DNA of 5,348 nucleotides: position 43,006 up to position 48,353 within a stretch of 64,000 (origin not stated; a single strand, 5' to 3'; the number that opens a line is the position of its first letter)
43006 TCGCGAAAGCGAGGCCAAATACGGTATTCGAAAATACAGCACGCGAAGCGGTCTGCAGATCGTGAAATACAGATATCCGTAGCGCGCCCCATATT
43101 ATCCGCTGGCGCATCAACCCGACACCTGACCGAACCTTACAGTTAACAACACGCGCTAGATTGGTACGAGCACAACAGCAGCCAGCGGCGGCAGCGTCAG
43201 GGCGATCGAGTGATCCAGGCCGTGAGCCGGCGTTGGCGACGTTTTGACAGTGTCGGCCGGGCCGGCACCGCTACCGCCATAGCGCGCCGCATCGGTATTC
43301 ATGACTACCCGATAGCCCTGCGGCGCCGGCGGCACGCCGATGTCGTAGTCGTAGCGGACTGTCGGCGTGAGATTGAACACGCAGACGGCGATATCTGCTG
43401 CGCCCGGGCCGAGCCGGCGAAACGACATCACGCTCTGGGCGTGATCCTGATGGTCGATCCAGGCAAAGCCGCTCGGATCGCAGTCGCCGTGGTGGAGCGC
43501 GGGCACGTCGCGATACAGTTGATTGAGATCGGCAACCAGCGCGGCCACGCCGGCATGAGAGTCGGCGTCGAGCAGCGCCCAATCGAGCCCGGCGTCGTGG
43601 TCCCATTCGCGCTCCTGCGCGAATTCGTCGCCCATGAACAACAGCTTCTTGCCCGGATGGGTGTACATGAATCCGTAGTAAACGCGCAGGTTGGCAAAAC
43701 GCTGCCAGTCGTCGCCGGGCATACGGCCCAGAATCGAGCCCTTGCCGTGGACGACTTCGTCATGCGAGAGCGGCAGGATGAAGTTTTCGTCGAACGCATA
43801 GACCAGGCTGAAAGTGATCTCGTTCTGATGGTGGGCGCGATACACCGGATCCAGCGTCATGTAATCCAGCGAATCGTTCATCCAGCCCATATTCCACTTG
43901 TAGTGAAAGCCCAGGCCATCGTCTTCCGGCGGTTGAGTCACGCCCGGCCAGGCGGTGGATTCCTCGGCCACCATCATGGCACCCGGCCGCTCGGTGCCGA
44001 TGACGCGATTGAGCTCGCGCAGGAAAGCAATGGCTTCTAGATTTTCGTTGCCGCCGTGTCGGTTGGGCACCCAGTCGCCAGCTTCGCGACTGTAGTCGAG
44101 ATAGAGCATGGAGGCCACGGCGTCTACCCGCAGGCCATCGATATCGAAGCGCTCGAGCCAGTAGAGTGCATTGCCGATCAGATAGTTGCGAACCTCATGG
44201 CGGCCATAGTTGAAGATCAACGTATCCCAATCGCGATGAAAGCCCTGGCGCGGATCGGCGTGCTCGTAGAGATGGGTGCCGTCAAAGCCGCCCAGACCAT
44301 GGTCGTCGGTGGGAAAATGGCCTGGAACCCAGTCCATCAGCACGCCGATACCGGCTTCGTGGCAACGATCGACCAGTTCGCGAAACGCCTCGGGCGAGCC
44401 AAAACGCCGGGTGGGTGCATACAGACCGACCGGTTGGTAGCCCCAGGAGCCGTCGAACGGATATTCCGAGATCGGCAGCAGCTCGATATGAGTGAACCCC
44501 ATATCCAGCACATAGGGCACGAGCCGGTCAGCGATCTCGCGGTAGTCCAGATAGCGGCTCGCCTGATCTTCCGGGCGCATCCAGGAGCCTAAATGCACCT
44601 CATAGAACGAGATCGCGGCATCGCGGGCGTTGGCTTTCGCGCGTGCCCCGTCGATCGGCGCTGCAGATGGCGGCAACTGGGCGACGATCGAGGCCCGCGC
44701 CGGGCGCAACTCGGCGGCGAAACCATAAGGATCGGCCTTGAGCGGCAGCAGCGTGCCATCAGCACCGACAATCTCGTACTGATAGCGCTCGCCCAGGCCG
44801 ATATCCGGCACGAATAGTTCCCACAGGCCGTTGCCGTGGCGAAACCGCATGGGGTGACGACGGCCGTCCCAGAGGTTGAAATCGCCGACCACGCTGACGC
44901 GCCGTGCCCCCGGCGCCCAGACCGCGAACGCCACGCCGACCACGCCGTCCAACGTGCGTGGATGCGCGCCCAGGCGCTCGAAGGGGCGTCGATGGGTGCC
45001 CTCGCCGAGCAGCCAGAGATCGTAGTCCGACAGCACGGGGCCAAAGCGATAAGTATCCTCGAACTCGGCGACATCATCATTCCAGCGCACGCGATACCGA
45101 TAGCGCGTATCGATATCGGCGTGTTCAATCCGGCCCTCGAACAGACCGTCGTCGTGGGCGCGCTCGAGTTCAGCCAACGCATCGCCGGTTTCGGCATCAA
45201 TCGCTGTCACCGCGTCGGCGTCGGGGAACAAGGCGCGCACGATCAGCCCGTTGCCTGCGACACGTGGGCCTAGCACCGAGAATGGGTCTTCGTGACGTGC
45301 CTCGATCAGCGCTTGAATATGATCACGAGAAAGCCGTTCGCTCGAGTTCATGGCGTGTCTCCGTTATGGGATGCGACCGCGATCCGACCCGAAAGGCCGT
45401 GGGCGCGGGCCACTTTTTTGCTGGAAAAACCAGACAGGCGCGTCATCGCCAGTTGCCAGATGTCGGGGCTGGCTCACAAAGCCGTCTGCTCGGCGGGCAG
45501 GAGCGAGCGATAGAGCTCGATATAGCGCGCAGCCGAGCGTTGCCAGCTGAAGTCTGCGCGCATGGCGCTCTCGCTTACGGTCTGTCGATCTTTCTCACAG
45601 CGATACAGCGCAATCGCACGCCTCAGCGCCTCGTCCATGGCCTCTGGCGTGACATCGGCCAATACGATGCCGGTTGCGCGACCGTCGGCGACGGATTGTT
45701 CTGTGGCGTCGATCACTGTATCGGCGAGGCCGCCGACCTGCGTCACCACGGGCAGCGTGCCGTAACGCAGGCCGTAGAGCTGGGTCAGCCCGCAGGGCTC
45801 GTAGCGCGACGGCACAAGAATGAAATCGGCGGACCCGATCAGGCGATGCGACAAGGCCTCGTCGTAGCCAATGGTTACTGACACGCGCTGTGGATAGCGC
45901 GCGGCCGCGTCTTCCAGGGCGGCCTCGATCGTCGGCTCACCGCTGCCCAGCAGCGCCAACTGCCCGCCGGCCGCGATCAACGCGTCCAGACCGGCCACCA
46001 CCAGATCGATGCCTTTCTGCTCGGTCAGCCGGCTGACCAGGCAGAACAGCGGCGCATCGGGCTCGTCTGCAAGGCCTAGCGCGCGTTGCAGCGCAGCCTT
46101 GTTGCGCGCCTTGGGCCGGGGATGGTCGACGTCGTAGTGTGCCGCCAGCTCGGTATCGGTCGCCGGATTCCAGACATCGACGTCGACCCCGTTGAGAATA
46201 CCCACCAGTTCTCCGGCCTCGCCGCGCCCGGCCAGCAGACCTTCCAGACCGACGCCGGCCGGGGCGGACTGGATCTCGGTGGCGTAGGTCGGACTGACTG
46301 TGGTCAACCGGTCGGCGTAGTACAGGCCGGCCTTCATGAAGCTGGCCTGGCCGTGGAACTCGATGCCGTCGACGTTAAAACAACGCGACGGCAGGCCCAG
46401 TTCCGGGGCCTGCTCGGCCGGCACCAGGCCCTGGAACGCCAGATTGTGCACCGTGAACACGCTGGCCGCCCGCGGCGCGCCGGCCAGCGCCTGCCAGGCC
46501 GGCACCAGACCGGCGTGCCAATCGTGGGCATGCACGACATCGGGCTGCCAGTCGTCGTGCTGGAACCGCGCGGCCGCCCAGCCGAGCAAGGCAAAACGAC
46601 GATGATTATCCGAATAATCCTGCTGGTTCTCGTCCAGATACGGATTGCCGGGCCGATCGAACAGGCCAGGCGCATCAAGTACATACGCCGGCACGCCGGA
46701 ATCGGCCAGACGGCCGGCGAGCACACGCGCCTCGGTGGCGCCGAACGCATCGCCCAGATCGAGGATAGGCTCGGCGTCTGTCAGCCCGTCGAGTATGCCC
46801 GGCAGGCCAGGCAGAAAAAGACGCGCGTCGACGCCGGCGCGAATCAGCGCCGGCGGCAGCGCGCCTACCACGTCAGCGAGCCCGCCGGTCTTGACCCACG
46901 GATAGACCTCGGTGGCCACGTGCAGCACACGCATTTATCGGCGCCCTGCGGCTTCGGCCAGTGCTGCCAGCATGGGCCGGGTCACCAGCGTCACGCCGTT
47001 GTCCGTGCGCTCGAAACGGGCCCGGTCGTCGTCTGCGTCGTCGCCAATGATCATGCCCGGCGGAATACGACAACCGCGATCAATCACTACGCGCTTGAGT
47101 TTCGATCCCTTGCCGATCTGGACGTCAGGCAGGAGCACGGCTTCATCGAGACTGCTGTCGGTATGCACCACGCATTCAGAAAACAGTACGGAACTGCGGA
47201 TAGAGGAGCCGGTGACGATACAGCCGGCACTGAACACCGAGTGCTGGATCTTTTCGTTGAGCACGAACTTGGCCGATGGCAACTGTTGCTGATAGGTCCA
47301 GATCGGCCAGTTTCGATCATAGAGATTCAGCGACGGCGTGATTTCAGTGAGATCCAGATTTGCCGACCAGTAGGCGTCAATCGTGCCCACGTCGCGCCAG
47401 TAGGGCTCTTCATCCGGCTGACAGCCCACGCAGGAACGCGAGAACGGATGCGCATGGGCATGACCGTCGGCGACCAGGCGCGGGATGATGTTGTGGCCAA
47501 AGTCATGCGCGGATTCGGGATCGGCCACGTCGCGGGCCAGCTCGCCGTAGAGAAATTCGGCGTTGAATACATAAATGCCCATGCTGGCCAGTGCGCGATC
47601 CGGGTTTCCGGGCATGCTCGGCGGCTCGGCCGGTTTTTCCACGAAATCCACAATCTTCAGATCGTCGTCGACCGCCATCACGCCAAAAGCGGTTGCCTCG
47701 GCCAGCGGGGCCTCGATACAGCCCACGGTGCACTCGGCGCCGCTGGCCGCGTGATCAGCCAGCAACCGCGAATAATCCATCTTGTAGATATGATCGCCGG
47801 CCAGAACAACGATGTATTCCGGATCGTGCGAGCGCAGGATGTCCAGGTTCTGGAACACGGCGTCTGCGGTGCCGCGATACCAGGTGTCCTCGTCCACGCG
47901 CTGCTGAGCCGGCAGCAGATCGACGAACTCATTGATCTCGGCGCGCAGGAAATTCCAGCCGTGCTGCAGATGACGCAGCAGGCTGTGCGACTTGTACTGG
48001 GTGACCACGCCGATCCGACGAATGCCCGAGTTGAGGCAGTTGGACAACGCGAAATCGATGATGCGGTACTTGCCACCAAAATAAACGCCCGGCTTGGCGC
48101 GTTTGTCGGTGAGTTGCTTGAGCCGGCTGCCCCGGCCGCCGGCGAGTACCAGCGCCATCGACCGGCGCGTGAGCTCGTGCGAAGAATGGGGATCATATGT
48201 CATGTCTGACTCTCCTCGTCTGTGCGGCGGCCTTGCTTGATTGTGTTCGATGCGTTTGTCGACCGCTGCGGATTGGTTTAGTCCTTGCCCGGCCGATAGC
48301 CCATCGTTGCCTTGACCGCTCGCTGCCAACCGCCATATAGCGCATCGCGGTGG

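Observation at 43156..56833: One co-oriented cluster appears to encode a glycerol-to-glycogen pathway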

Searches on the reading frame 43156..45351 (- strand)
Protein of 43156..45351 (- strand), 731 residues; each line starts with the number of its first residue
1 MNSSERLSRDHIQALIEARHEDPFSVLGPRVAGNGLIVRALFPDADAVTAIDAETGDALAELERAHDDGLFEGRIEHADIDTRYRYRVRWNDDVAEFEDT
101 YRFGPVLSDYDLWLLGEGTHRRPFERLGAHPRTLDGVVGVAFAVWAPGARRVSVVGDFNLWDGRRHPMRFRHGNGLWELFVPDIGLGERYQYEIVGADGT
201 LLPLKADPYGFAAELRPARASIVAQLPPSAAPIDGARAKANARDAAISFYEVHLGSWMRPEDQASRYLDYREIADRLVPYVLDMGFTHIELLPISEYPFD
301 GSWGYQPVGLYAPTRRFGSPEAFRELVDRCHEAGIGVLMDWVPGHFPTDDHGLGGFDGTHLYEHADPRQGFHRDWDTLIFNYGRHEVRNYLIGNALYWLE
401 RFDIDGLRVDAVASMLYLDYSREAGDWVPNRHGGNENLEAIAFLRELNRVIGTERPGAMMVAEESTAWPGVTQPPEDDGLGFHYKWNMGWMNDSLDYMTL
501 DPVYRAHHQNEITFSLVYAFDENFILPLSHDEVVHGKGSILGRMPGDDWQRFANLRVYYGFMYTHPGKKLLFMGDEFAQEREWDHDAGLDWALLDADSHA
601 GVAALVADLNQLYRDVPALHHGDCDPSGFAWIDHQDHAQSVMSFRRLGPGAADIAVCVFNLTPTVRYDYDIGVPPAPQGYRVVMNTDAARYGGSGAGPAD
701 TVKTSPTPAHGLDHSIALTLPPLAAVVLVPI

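Call 3: search_protein_families(library=pfam, proteins=[window:43156-45351:-])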
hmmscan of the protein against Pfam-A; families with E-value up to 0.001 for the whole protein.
window:43156-45351:- (731 aa): 4 families
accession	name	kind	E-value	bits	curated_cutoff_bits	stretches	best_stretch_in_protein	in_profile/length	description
PF22019.2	GlgB_N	-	1.6e-27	95.9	27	2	9-101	2-94/94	alpha-1,4-glucan branching enzyme GlgB, N-terminal domain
PF02922.24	CBM_48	-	2.8e-25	88.9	22.4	1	127-210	2-83/83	Carbohydrate-binding module 48 (Isoamylase N-terminal domain)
PF02806.24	Alpha-amylase_C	-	8.4e-21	74.6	21.2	1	631-729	1-93/95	Alpha amylase, C-terminal all-beta domain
PF00128.31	Alpha-amylase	-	2.3e-17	63.8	22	2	269-348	17-94/446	Alpha amylase, catalytic domain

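Call 4: search_protein_families(library=ncbifam, proteins=[window:43156-45351:-])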
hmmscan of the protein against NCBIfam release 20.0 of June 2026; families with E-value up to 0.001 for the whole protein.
window:43156-45351:- (731 aa): 21 families
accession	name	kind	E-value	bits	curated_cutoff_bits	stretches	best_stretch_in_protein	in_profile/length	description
NF003811.1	PRK05402.1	equivalog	4.1e-292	970.3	741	1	111-728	2-617/619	1,4-alpha-glucan branching protein GlgB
TIGR01515.1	branching_enzym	equivalog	2.8e-275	914.6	463.95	1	111-728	1-606/607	1,4-alpha-glucan branching enzyme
NF009221.0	PRK12568.1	equivalog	8.3e-275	913.5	1270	1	5-728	23-741/745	1,4-alpha-glucan branching enzyme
NF008967.0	PRK12313.1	equivalog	1.8e-256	852.5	577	1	108-729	8-626/633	1,4-alpha-glucan branching protein GlgB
NF011293.0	PRK14705.1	equivalog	1.8e-227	757.8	2376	1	11-729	507-1221/1224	1,4-alpha-glucan branching enzyme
NF011294.0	PRK14706.1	equivalog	4.9e-216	718.9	1284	1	121-729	24-623/642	1,4-alpha-glucan branching enzyme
TIGR02402.1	trehalose_TreZ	equivalog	1.5e-44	152.2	538.8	1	141-487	2-305/545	malto-oligosyltrehalose trehalohydrolase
TIGR02100.1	glgX_debranch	equivalog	2.3e-16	59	640.9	1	274-413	185-344/688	glycogen debranching protein GlgX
TIGR02104.1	pulA_typeI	equivalog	2.2e-13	49.2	504.5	1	141-411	22-320/605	type I pullulanase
TIGR02456.1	treS_nterm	equivalog_domain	8.4e-12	44.4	678.35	1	379-473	167-248/539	maltose alpha-D-glucosyltransferase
NF041321.1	Alpha-amyl_MalA_Halo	equivalog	4.8e-11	41.8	875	2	247-411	260-426/666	alpha-amylase MalA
NF002983.0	PRK03705.1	equivalog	3e-09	35.5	901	1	277-415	184-341/658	glycogen debranching protein GlgX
TIGR02401.1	trehalose_TreY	equivalog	7.1e-07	27.8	498.65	1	274-348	18-92/838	malto-oligosyltrehalose synthase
NF011085.0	PRK14511.1-2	equivalog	3e-05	22.4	1312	1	274-347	21-94/873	malto-oligosyltrehalose synthase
NF011088.0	PRK14511.1-6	equivalog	4.4e-05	21.7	1877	1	273-346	52-125/1009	malto-oligosyltrehalose synthase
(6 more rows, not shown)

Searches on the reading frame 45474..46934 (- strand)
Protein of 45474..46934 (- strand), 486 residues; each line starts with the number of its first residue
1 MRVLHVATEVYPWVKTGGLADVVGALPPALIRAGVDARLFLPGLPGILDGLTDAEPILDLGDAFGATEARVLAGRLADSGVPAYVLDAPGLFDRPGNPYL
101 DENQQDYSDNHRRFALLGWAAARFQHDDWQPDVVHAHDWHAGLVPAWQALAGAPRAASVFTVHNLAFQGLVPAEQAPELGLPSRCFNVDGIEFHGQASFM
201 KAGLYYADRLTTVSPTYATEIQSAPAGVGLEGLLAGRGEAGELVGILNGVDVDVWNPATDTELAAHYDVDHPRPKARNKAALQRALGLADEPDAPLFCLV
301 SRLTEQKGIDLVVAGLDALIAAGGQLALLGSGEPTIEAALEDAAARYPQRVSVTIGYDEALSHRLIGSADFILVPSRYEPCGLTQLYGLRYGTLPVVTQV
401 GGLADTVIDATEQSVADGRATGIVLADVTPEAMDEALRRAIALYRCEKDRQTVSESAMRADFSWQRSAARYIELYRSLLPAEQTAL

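Call 3: search_protein_families(library=pfam, proteins=[window:45474-46934:-])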
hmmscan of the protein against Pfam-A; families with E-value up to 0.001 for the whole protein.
window:45474-46934:- (486 aa): 6 families
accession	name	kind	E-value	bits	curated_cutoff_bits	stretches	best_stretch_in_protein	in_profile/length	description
PF08323.17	Glyco_transf_5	-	3.8e-74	249.8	22.7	1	2-235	1-238/239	Starch synthase catalytic domain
PF00534.26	Glycos_transf_1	-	1.9e-11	44.2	26.4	1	293-452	14-164/172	Glycosyl transferases group 1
PF13692.12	Glyco_trans_1_4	-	2.5e-11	44.5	27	1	295-441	2-140/142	Glycosyl transferases group 1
PF13439.12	Glyco_transf_4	-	4.2e-11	43.6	28.5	1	72-223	11-150/170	Glycosyltransferase Family 4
PF13579.12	Glyco_trans_4_4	-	2.2e-09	38.3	29.7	1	17-221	1-142/158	Glycosyl transferase 4-like domain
PF20706.3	GT4-conflict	-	9.6e-07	28.5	26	1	295-469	198-383/385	Family 4 Glycosyltransferase in conflict systems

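Call 4: search_protein_families(library=ncbifam, proteins=[window:45474-46934:-])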
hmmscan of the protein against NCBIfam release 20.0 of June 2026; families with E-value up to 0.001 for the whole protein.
window:45474-46934:- (486 aa): 20 families
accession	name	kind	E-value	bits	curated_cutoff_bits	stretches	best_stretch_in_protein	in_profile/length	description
NF001899.0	PRK00654.1-2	equivalog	2.3e-198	659.4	459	1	1-479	1-476/478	glycogen synthase GlgA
NF010699.0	PRK14099.1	equivalog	1.5e-176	587.7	762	1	1-481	4-482/485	glycogen synthase GlgA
TIGR02095.1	glgA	subfamily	6.1e-166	552.8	328.45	1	1-478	1-477/477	glycogen/starch synthase, ADP-glucose type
NF001901.0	PRK00654.1-5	equivalog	1.5e-144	482.2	649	1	2-482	25-495/502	glycogen synthase GlgA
NF001903.0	PRK00654.2-2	equivalog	3.8e-123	411.7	616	1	1-477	1-477/482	glycogen synthase GlgA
NF001898.0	PRK00654.1-1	equivalog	2.4e-117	392.5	603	1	1-479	1-476/477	glycogen synthase GlgA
NF001900.0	PRK00654.1-3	equivalog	9.1e-116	387.1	509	1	1-481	1-457/481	glycogen synthase GlgA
NF001905.0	PRK00654.2-4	subfamily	2.2e-94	316.7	560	1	1-477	1-485/489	glycogen synthase GlgA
NF001906.0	PRK00654.2-5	equivalog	4.2e-89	299.7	870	1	2-478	7-483/485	glycogen synthase GlgA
NF001902.0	PRK00654.2-1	equivalog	2.1e-80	270.6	845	1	1-476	1-487/492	glycogen synthase GlgA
NF010698.0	PRK14098.1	equivalog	5.9e-75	252.8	754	1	2-479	7-487/489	starch synthase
NF001904.0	PRK00654.2-3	equivalog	1.2e-60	205.6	577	1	1-479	1-475/475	glycogen synthase GlgA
TIGR02149.1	glgA_Coryne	subfamily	7e-11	41.9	302.4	1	291-478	201-390/391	glycogen synthase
NF038295.1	EPS_HpsP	equivalog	1.9e-09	37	550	1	278-478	193-387/388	hormogonium polysaccharide biosynthesis glycosyltransferase HpsP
NF046085.1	XrtY_assoc_Gly1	equivalog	1.6e-07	30.5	400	1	298-478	213-384/387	XrtY-associated glycosyltransferase XYAG1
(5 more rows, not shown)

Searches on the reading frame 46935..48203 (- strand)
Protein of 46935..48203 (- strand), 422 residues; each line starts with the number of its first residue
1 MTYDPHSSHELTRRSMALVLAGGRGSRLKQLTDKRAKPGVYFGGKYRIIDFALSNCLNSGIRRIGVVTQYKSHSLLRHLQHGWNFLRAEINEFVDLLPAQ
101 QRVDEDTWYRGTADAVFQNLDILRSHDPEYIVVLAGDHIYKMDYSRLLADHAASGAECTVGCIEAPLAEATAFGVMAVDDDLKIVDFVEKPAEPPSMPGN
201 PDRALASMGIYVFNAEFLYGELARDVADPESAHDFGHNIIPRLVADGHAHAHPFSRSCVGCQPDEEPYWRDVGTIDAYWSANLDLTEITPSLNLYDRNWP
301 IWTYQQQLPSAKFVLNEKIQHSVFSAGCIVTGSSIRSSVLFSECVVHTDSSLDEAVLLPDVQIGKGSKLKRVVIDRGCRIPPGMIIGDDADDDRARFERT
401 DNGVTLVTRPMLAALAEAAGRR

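Call 10: find_related_loci(query=window:46935-48203:-, collection=genome_contigs, flank=10000)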
Query window:46935-48203:- (422 aa) in genome_contigs; peptide patterns used: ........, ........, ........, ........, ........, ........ (x = any residue, [..] = any of these).
600 stretches matched a pattern (row limit reached: there are more); 598 encode a relative of the query (tblastn E <= 1e-3); the best 80 are kept; 80 distinct loci.
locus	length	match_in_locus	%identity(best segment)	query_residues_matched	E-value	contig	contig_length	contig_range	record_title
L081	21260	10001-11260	65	1-415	0e+0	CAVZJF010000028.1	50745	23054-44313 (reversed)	MAG: uncultured Alphaproteobacteria bacterium isolate MFD01138.bin.2.121 genome assembly, contig: contig_40690, whole ge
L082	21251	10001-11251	65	8-415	0e+0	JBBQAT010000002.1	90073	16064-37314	MAG: Burkholderiales bacterium isolate Co_metawrap_1439 Cmw_1439_k141_11316362_length_90073_cov_15.9987, whole genome sh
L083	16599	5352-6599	64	5-415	0e+0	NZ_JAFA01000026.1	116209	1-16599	Paraburkholderia nodosa DSM 21604 A3CWDRAFT_scaffold_25.26_C, whole genome shotgun sequence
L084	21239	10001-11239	64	5-412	0e+0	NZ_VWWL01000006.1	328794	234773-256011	Burkholderia sp. Ax-1724 NODE_6_length_328794_cov_50.118740/0, whole genome shotgun sequence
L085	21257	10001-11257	65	1-415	0e+0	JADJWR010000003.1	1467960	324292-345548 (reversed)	MAG: Burkholderiales bacterium isolate Kalu_18-Q3-R12-55_BAT3C.359 tig00100798-10-14680670, whole genome shotgun sequenc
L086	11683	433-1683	65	4-412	0e+0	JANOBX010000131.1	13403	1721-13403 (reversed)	MAG: Burkholderiales bacterium isolate VAR_17_metabat_98 VAR_17_k141_1314851, whole genome shotgun sequence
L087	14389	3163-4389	64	5-408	0e+0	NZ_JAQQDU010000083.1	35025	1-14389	Paraburkholderia sediminicola strain RL18-035-BIC-A 83, whole genome shotgun sequence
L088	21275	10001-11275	62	5-422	1e-180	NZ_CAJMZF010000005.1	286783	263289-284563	Paraburkholderia sp. J63 5, whole genome shotgun sequence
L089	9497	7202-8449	62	8-418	3e-180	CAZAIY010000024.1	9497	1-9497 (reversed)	MAG TPA_asm: uncultured Oxalobacter sp. isolate SRP315200_co2_39 genome assembly, contig: NODE_10681_length_9497_cov_5.6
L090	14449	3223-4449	64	5-408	3e-179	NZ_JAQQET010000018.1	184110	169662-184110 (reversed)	Paraburkholderia sediminicola strain RL18-120-BIB-A 18, whole genome shotgun sequence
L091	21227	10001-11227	64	5-408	4e-179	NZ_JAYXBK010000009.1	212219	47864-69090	Paraburkholderia sp. MPAMCS5 contig9, whole genome shotgun sequence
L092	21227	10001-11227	64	5-408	3e-178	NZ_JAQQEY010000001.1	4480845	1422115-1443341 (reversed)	Paraburkholderia sediminicola strain RL17-342-BIF-A 1, whole genome shotgun sequence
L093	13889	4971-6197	63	5-408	2e-172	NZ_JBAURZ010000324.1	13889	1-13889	MAG: Paraburkholderia sp. isolate MFD02374_ilm_asm_bin26 k127_64681, whole genome shotgun sequence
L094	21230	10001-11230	61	13-417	8e-171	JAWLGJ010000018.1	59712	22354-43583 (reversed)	MAG: Magnetospirillaceae bacterium isolate 30dZY2.bin.101 NODE_794_length_59712_cov_5.029809, whole genome shotgun seque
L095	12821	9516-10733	57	11-413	2e-162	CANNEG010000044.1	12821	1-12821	MAG: Betaproteobacteria bacterium isolate ZH-15may19-79 genome assembly, contig: ZH-15May19-c13626, whole genome shotgun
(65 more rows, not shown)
